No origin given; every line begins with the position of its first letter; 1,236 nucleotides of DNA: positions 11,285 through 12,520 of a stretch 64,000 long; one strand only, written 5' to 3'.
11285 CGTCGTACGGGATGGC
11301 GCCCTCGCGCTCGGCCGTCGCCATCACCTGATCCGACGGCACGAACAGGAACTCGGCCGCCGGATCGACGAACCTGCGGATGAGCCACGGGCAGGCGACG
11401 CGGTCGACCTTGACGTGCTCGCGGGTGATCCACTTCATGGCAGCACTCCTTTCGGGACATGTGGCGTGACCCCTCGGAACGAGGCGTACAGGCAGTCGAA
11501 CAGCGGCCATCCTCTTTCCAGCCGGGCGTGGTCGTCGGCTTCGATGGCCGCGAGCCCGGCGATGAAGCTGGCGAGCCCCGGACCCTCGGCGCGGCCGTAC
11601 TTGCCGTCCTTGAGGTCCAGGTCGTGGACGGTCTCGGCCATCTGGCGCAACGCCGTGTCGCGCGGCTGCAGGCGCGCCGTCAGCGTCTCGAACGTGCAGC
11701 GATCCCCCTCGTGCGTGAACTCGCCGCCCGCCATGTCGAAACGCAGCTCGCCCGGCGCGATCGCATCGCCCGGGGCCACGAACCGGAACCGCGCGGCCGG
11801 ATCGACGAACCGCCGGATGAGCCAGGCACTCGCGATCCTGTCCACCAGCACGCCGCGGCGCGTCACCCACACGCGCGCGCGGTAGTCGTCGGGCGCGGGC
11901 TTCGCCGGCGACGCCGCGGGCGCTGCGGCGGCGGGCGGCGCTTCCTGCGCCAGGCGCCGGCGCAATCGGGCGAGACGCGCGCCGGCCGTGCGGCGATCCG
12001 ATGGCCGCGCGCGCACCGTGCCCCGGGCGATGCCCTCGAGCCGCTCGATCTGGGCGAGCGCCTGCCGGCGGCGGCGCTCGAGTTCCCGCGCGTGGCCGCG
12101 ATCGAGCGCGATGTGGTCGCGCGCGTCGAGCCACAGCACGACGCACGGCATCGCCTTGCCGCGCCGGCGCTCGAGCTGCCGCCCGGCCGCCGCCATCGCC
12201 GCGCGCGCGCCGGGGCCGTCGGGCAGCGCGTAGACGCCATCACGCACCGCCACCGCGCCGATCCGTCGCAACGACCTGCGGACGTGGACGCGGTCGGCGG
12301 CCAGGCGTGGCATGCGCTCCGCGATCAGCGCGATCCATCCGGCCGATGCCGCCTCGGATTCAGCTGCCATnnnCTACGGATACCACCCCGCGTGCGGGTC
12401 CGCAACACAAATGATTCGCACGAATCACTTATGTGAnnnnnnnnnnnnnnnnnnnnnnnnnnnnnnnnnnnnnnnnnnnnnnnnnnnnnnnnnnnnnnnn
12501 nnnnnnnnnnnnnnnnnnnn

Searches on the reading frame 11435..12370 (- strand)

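Call 56: search_protein_families(library=pfam, proteins=[window:11435-12370:-], max_evalue=0.0001)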
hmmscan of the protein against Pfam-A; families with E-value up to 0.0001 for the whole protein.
window:11435-12370:- (311 aa): 2 families
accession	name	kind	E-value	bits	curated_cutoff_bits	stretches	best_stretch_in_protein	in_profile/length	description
PF09828.14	ChrB_C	-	2.2e-42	145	25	1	168-297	1-131/132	ChrB, C-terminal domain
PF20229.3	ChrB_N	-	8.1e-07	29.5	23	1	27-86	1-60/159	Protein ChrB, N-terminal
